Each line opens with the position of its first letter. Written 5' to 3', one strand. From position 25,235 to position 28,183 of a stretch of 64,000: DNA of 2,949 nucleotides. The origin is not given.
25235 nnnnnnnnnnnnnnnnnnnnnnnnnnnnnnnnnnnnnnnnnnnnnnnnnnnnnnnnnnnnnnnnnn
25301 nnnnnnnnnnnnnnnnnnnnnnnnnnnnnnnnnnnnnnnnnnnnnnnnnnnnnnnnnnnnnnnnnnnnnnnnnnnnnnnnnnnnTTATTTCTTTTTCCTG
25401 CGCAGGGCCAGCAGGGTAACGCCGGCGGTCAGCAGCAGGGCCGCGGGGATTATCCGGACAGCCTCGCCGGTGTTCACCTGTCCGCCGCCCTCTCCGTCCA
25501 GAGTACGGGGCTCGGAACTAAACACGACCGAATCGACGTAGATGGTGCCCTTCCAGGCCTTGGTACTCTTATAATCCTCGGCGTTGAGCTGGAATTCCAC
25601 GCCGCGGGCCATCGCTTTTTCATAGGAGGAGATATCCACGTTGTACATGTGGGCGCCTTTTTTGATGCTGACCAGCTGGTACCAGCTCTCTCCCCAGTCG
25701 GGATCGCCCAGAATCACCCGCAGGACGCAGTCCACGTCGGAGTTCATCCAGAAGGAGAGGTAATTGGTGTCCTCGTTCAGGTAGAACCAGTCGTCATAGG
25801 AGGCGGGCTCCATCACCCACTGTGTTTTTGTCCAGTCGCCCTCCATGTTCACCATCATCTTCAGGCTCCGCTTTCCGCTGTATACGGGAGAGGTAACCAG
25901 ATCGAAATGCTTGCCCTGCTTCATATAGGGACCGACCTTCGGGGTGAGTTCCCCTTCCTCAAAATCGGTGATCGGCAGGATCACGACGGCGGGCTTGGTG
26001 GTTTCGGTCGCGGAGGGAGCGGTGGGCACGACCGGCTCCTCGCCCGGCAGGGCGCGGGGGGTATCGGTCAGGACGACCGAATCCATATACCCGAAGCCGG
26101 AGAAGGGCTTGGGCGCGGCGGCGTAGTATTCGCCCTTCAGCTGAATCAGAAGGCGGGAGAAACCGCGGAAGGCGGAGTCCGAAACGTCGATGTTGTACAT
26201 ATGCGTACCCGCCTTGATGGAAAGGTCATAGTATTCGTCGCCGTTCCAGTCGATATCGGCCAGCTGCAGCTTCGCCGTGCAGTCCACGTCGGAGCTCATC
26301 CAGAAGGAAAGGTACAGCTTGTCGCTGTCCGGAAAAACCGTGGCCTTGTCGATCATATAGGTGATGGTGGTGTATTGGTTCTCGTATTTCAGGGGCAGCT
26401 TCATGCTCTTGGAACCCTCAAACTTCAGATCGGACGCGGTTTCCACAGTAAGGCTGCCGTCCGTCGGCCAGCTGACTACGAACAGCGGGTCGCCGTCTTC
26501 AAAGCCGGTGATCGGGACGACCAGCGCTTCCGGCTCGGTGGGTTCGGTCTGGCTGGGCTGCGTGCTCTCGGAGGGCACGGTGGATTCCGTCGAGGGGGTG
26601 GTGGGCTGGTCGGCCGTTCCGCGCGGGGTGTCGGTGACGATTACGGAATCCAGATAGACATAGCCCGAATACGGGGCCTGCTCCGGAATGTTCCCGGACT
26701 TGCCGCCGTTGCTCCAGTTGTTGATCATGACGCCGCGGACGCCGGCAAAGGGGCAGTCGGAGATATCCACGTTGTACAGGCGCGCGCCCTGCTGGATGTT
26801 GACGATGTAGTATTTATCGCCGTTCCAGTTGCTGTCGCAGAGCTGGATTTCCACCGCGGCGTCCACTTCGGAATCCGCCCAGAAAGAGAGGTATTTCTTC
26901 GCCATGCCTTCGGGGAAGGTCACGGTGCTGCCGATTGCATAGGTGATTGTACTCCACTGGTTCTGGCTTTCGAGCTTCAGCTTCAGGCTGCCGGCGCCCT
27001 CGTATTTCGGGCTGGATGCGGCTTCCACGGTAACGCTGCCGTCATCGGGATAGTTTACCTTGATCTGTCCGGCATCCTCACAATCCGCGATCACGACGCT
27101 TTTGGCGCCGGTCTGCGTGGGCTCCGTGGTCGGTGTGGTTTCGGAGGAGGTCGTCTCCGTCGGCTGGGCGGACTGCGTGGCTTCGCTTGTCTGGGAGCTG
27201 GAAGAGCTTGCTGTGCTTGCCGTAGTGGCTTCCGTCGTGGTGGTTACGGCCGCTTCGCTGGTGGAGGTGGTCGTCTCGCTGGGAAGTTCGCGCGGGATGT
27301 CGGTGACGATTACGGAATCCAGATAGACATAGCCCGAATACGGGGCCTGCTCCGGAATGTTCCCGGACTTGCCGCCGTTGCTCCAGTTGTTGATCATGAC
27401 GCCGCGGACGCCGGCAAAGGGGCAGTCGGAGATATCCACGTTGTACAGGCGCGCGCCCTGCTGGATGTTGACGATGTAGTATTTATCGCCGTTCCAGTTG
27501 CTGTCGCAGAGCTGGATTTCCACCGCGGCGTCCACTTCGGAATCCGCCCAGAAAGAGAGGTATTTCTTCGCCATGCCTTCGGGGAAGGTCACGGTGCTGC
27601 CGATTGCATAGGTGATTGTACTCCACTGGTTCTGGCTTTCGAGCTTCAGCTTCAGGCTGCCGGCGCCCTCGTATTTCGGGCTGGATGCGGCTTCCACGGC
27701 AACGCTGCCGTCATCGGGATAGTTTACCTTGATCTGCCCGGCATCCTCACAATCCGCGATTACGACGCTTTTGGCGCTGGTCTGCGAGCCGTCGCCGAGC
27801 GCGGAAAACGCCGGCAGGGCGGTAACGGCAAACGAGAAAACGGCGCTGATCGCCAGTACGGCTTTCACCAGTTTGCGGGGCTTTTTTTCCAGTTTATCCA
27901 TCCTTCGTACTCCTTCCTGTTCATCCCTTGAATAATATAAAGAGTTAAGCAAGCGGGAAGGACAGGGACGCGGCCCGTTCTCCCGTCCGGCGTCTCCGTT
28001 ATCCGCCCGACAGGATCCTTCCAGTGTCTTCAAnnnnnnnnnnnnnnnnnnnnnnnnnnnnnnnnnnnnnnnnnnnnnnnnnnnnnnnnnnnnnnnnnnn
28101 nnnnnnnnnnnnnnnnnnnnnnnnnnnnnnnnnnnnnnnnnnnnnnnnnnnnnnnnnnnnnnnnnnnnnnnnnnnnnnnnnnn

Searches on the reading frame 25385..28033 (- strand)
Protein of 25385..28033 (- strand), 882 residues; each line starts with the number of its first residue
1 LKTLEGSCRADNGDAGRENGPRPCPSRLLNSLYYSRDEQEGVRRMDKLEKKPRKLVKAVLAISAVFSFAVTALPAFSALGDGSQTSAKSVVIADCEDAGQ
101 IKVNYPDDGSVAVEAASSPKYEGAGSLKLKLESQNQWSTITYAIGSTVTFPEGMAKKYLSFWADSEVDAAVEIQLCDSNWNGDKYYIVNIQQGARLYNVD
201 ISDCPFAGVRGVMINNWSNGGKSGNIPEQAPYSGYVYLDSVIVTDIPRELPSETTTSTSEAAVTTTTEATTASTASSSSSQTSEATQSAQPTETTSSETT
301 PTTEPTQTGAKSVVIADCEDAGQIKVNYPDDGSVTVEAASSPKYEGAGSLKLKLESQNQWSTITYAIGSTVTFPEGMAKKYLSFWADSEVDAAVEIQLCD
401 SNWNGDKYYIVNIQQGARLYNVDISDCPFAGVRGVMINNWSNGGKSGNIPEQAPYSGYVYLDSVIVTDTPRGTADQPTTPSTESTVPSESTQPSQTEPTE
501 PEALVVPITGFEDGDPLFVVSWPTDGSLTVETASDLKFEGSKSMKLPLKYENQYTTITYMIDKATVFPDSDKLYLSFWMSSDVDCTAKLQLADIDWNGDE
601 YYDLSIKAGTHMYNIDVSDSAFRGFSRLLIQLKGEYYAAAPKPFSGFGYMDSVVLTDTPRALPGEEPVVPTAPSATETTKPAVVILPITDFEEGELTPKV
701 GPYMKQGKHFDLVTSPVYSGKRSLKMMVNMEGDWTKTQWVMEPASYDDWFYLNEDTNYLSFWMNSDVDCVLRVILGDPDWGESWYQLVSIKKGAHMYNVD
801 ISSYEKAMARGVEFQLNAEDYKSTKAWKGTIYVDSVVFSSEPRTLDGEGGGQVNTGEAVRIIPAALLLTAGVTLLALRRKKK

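Call 6: search_protein_families(library=pfam, proteins=[window:25385-28033:-], max_evalue=0.01)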
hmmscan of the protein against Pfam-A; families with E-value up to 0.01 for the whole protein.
window:25385-28033:- (882 aa): 0 families

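Call 8: search_protein_families(library=ncbifam, proteins=[window:25385-28033:-], max_evalue=1)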
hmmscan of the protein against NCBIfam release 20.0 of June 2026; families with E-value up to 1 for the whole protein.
window:25385-28033:- (882 aa): 2 families
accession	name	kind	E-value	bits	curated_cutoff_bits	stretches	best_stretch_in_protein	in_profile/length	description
NF010510.0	PRK13922.11-5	equivalog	0.0037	16.3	415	1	188-298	211-326/334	rod shape-determining protein MreC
NF003312.0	PRK04313.1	equivalog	0.049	12.9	214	0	321-377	130-184/238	30S ribosomal protein S4e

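Call 75: search_protein_representatives(protein=window:25385-27901:-)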
Query: 838 residues. Proteins with E-value up to 0.001 (for the whole library): 12; up to 1e-10: 10; up to 1e-30: 7. The best 12 are listed.
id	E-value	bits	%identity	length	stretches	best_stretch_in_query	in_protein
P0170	0.0e+00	1602.0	99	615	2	300-838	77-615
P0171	9.8e-171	585.9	55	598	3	590-836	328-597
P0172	3.6e-86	306.2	47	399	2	601-837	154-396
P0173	2.8e-81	290.0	46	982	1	269-623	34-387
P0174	1.1e-73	264.9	32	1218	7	462-615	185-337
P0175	7.3e-64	232.4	55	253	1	488-703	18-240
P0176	1.1e-35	139.3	33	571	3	463-630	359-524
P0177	1.9e-30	121.9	31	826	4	327-389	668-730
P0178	2.6e-27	111.5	30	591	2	25-389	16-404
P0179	1.1e-22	96.2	32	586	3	41-222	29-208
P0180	5.1e-09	51.0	25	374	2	29-162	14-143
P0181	2.1e-06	42.4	31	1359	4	310-356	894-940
